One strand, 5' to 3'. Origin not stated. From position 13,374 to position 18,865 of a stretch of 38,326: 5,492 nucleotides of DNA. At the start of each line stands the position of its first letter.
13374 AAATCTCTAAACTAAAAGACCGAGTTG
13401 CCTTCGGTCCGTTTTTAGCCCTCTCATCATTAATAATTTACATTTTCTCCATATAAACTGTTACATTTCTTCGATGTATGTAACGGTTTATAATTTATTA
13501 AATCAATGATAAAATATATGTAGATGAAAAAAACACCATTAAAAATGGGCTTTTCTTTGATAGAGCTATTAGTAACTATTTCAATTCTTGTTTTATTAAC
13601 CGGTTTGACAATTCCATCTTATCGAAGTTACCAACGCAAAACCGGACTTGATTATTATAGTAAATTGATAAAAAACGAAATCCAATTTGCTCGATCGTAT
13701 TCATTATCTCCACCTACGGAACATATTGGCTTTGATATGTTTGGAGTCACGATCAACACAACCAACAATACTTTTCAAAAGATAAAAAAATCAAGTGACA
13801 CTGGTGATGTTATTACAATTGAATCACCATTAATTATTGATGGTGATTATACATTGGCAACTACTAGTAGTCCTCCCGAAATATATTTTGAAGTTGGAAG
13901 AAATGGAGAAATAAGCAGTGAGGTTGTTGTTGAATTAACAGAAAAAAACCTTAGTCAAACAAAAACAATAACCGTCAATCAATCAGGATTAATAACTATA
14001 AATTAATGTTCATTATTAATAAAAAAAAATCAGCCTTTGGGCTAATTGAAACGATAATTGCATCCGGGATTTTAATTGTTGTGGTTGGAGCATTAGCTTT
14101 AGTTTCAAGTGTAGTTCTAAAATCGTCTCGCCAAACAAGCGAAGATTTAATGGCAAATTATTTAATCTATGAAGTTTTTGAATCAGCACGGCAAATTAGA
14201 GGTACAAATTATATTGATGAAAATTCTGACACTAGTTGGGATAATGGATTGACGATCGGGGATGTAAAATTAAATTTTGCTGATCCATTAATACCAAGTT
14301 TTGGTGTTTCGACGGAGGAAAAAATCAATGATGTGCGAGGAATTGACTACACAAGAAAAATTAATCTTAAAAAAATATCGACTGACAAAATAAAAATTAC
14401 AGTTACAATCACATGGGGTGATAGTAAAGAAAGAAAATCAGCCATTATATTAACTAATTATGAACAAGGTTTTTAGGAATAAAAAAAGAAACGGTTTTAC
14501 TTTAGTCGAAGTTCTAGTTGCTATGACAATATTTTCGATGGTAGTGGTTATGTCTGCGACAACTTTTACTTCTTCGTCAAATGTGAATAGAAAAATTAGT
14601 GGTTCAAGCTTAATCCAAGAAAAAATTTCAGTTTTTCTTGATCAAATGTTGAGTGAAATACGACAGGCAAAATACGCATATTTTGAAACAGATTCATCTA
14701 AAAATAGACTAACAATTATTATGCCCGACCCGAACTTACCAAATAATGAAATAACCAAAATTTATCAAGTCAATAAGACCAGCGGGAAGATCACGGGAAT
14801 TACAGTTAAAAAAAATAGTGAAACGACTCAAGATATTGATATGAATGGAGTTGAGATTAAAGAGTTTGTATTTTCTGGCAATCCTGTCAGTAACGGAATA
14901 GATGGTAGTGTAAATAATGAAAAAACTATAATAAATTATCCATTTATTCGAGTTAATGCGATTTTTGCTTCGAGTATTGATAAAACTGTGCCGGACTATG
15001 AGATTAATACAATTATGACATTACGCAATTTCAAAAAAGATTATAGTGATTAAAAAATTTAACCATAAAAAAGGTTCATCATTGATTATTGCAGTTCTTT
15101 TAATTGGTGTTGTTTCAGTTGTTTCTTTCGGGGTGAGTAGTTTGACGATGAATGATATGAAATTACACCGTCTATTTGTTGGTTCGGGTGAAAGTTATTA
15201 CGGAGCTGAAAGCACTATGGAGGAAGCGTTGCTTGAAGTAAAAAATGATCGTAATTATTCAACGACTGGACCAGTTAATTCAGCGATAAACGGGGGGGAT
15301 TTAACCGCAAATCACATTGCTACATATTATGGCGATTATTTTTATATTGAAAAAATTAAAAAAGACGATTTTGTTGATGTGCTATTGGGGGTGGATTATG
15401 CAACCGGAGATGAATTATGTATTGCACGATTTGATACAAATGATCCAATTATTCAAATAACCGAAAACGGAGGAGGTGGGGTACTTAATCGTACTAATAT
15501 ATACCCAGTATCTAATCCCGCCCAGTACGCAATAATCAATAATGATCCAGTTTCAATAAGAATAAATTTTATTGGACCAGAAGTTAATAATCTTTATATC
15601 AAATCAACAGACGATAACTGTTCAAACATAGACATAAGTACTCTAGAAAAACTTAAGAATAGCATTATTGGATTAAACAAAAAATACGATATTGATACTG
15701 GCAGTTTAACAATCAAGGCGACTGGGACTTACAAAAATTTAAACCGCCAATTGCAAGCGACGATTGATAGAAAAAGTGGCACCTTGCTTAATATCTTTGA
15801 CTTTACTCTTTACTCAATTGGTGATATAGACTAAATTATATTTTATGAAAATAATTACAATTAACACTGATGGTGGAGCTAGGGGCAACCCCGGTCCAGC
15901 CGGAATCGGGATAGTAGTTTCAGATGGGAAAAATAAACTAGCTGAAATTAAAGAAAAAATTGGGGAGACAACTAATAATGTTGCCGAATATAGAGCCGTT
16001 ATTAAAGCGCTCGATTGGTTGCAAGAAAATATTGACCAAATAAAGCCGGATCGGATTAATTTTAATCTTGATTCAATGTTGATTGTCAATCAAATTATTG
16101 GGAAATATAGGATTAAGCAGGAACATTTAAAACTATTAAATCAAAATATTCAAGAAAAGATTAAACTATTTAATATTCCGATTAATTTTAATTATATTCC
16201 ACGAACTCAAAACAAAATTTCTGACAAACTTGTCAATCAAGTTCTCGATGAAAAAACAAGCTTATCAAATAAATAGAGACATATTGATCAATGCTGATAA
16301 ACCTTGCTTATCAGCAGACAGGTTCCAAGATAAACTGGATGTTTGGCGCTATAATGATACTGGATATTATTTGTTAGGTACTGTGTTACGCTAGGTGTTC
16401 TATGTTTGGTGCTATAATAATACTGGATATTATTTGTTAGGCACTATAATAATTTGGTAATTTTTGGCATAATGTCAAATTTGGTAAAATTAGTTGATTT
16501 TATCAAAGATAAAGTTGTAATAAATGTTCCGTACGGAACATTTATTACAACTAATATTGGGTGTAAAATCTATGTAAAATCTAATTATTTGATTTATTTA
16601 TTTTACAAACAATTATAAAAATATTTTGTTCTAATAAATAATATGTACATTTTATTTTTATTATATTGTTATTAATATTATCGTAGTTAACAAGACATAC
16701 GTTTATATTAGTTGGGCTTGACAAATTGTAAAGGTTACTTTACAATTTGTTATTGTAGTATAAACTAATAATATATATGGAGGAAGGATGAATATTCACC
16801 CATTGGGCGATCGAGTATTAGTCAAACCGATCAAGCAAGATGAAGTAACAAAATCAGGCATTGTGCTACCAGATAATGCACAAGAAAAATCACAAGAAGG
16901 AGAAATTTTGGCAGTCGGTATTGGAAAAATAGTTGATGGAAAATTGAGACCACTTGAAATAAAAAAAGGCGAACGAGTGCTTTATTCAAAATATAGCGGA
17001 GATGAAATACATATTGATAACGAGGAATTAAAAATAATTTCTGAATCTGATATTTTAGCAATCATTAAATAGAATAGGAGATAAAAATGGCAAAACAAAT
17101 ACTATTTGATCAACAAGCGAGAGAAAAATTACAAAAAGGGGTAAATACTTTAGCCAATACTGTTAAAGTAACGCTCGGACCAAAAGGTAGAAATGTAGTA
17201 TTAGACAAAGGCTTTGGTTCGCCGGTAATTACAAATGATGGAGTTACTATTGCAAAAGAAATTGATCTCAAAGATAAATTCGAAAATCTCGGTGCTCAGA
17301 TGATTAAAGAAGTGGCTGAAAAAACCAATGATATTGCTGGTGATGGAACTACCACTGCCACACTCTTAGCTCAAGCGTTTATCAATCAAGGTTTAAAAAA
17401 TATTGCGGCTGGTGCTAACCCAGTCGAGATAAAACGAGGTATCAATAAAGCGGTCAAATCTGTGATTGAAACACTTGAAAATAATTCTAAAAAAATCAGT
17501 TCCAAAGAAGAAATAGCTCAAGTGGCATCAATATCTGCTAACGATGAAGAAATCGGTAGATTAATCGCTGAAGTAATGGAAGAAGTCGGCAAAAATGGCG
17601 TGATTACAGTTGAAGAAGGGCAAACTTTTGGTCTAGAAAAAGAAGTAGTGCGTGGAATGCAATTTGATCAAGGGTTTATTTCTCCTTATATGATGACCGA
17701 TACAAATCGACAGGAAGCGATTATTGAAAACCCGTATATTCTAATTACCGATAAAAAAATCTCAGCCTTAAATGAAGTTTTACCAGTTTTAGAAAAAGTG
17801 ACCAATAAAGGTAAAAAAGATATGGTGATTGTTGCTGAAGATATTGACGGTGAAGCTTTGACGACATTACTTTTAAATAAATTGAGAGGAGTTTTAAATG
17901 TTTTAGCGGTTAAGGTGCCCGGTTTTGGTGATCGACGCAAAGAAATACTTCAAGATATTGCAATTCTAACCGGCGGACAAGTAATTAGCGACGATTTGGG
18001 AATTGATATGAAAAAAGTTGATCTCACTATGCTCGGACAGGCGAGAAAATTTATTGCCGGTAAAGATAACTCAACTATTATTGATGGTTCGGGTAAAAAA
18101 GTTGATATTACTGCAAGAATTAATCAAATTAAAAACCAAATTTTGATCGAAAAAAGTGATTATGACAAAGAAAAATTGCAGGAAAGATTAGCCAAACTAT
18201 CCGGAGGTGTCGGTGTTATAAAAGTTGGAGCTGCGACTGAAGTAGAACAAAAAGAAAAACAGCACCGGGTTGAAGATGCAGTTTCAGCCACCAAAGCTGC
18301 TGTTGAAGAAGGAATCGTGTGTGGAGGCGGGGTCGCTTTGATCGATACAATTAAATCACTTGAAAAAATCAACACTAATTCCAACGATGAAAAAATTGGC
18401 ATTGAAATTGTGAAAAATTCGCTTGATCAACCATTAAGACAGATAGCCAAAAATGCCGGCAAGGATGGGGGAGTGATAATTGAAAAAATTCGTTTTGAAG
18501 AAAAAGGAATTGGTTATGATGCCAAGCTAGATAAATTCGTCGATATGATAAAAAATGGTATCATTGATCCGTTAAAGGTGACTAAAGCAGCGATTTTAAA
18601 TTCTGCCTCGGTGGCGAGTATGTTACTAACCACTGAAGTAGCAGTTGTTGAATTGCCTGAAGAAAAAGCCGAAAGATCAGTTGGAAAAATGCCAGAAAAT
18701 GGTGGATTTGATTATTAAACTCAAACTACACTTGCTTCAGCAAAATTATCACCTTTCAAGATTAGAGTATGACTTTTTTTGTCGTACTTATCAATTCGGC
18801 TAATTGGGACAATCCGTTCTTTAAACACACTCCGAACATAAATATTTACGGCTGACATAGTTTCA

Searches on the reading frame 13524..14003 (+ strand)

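Call 5: search_protein_families(library=pfam, proteins=[window:13524-14003:+], max_evalue=0.01)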
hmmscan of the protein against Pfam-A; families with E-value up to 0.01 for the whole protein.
window:13524-14003:+ (160 aa): 1 family
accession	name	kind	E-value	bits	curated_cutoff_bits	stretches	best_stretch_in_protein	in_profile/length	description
PF07963.17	N_methyl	-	0.0079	16.2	21.2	0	9-28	6-25/27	Prokaryotic N-terminal methylation motif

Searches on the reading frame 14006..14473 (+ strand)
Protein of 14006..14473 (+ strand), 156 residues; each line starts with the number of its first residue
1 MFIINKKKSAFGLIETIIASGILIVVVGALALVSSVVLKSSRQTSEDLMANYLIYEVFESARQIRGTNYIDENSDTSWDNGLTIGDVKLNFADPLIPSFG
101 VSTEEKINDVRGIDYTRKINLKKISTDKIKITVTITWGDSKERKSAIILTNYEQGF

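Call 5: search_protein_families(library=pfam, proteins=[window:14006-14473:+], max_evalue=0.01)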
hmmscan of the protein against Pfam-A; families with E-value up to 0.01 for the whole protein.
window:14006-14473:+ (156 aa): 1 family
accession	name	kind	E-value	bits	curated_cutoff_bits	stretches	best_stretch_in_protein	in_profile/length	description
PF07963.17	N_methyl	-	0.0074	16.3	21.2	0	6-30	2-26/27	Prokaryotic N-terminal methylation motif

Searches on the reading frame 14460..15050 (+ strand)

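Call 6: search_protein_families(library=pfam, proteins=[window:14460-15050:+], max_evalue=0.01)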
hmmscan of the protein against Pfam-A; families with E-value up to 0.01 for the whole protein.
window:14460-15050:+ (197 aa): 2 families
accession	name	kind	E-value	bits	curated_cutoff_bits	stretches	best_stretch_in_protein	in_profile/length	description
PF07963.17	N_methyl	-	1.1e-09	37.9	21.2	1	8-32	2-26/27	Prokaryotic N-terminal methylation motif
PF16960.11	HpuA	-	0.0018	18.1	29.7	1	99-152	142-194/251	Haemoglobin-haptoglobin utilisation, porphyrin transporter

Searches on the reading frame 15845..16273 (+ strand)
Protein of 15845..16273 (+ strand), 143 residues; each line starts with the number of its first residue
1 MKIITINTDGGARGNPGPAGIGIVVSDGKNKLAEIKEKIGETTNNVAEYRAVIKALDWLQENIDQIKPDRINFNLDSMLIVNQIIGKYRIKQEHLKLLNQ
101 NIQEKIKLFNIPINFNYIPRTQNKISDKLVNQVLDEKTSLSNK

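Call 6: search_protein_families(library=pfam, proteins=[window:15845-16273:+], max_evalue=0.01)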
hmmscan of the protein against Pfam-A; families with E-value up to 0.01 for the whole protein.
window:15845-16273:+ (143 aa): 2 families
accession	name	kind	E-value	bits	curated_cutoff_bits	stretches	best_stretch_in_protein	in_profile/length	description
PF13456.12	RVT_3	-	1.8e-14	54.2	21.6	1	7-132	1-122/123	Reverse transcriptase-like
PF00075.30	RNase_H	-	4.1e-12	46.9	25.8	1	3-132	3-138/141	RNase H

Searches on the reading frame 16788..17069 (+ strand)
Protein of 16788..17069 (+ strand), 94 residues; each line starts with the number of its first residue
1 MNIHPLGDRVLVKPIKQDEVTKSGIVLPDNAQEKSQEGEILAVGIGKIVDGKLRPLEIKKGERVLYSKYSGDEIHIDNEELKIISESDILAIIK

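Call 6: search_protein_families(library=pfam, proteins=[window:16788-17069:+], max_evalue=0.01)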
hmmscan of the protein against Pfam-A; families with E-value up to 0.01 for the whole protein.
window:16788-17069:+ (94 aa): 1 family
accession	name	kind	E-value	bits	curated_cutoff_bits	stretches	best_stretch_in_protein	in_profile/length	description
PF00166.26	Cpn10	-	3.4e-31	107.6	21.1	1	2-93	1-93/93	Chaperonin 10 Kd subunit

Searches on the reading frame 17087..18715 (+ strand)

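Call 6: search_protein_families(library=pfam, proteins=[window:17087-18715:+], max_evalue=0.01)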
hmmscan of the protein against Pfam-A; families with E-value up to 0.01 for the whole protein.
window:17087-18715:+ (543 aa): 1 family
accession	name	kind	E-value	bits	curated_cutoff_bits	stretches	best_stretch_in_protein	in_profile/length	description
PF00118.29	Cpn60_TCP1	-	9.4e-75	252.6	34.3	1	22-518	1-484/490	TCP-1/cpn60 chaperonin family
